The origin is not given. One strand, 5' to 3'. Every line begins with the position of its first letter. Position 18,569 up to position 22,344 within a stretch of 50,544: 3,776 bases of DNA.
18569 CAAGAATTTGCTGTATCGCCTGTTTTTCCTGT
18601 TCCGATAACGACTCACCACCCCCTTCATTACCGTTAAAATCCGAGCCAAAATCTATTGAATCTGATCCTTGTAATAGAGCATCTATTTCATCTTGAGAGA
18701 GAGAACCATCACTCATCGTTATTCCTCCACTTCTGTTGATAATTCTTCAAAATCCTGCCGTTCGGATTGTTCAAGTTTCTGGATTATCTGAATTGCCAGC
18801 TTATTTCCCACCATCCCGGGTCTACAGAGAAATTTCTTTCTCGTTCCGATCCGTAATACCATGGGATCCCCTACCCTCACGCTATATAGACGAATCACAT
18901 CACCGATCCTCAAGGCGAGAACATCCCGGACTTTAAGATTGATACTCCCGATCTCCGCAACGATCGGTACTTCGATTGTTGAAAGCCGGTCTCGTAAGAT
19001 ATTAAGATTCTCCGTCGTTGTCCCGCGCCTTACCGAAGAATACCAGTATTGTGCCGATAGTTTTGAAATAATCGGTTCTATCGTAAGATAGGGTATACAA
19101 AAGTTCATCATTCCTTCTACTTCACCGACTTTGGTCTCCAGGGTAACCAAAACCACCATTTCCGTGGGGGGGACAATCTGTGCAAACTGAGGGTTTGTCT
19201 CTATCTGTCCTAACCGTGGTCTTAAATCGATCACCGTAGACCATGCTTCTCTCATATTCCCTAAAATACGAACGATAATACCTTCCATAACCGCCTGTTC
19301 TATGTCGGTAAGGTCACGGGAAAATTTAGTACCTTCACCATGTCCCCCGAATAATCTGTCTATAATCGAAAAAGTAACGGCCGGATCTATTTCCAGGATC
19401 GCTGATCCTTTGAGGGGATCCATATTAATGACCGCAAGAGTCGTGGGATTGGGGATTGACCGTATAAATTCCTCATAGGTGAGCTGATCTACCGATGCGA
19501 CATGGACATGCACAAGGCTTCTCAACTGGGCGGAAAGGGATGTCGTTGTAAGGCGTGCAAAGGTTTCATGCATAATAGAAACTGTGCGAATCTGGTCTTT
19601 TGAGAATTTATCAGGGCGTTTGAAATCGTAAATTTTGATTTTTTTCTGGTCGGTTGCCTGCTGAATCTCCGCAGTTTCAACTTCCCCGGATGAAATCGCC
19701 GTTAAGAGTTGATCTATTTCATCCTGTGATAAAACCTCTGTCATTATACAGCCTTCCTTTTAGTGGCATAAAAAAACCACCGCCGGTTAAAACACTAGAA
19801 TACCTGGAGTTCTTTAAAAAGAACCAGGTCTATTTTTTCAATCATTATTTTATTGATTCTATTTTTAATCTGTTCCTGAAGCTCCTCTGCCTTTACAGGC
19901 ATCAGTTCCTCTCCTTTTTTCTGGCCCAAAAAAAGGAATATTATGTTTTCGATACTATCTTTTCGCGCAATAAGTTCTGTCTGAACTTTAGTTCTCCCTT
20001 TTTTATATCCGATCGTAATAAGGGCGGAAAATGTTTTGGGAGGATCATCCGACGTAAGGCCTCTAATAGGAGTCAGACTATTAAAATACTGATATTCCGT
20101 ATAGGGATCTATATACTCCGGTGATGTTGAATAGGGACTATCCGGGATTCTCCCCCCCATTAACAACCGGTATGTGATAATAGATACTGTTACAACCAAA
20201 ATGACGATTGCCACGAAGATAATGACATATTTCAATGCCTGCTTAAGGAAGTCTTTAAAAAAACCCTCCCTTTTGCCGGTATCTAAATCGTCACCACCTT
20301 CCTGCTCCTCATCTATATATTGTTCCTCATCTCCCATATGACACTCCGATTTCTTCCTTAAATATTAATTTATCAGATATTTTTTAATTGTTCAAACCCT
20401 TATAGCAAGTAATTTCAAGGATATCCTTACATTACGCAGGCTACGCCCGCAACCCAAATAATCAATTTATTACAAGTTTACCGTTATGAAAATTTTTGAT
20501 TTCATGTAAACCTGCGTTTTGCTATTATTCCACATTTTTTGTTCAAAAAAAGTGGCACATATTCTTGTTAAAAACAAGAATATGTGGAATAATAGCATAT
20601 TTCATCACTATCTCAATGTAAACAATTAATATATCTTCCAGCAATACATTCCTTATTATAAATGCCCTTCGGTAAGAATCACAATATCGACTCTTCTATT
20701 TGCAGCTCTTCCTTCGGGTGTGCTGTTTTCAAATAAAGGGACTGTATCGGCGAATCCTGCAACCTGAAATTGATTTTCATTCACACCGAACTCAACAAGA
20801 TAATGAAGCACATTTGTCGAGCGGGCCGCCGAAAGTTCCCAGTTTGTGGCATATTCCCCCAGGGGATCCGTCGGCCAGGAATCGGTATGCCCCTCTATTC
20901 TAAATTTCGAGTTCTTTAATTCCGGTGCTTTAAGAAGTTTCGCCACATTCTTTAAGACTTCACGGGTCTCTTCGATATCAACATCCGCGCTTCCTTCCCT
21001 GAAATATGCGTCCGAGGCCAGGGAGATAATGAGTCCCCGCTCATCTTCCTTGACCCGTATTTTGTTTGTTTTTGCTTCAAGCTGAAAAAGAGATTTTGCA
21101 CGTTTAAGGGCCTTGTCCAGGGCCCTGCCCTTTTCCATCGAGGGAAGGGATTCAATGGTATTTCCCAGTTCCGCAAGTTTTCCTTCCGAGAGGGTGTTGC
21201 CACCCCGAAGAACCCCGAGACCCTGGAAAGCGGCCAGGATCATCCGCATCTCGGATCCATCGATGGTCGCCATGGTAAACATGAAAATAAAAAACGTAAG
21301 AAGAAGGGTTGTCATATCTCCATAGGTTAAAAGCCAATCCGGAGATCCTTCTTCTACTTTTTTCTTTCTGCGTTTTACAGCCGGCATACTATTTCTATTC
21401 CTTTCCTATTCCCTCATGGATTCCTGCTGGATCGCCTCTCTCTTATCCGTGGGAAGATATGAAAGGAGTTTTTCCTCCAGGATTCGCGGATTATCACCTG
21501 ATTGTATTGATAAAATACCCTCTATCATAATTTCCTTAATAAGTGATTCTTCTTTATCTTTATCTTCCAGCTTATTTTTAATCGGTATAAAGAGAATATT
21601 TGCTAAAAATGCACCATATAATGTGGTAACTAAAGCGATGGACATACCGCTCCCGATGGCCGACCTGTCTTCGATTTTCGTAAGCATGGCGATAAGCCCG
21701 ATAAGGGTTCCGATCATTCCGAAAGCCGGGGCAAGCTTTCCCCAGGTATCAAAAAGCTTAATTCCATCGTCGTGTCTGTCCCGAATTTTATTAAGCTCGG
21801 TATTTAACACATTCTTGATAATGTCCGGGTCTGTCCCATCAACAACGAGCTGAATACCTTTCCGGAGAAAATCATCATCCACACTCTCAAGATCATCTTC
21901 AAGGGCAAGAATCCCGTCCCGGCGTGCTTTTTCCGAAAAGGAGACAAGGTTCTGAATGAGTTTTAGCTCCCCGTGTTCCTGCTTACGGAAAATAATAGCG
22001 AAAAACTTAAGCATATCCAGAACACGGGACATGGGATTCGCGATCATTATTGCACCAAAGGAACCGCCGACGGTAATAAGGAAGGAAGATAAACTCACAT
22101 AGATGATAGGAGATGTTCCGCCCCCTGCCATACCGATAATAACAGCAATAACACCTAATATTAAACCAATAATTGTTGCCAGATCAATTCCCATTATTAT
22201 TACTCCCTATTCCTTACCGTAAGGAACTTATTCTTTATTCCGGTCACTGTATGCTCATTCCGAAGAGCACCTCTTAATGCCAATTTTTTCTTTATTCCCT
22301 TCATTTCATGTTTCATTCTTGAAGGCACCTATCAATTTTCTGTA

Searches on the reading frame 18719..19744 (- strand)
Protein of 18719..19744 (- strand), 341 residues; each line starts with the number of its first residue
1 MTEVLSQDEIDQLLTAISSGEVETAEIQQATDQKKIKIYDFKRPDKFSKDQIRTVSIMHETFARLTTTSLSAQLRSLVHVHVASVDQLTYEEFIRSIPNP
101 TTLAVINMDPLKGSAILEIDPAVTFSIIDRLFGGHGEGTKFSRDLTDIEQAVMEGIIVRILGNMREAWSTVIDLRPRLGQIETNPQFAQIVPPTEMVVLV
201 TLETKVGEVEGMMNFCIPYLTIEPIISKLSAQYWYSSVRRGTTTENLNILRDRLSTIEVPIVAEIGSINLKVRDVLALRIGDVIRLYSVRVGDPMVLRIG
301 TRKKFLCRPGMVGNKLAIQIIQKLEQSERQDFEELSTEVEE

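Call 27: search_protein_families(library=pfam, proteins=[window:18719-19744:-], max_evalue=0.001)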
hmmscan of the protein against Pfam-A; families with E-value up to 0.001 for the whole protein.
window:18719-19744:- (341 aa): 2 families
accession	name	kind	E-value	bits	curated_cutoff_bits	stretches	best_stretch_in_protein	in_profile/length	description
PF02154.20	FliM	-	3.3e-85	285.3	27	1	39-229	1-192/192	Flagellar motor switch protein FliM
PF01052.25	FliMN_C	-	2e-19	69.7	23.8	1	253-324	2-72/73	Type III flagellar switch regulator (C-ring) FliN C-term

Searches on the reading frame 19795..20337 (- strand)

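Call 27: search_protein_families(library=pfam, proteins=[window:19795-20337:-], max_evalue=0.001)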
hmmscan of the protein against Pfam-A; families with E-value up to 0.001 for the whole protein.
window:19795-20337:- (180 aa): 1 family
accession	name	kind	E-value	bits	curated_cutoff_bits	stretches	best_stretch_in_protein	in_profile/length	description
PF03748.19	FliL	-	8.6e-07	29.9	24.6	1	118-177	36-100/103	Flagellar basal body-associated protein FliL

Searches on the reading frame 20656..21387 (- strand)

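Call 27: search_protein_families(library=pfam, proteins=[window:20656-21387:-], max_evalue=0.001)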
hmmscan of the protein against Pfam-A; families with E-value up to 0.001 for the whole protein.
window:20656-21387:- (243 aa): 2 families
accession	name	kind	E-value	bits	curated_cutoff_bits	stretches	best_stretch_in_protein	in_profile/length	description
PF00691.25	OmpA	-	3.2e-22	79.2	27.2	1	128-231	1-98/98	OmpA family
PF13677.11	MotB_plug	-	5.4e-16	58.3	24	1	6-55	2-55/58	Membrane MotB of proton-channel complex MotA/MotB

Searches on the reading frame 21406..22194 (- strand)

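Call 27: search_protein_families(library=pfam, proteins=[window:21406-22194:-], max_evalue=0.001)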
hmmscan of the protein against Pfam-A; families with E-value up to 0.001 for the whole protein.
window:21406-22194:- (262 aa): 2 families
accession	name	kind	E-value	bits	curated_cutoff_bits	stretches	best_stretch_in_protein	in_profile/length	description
PF01618.21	MotA_ExbB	-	2e-32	112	22.9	1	103-218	3-123/127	MotA/TolQ/ExbB proton channel family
PF20560.3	MotA_N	-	2.2e-06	28.2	27.3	1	8-93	1-90/91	Motility protein A N-terminal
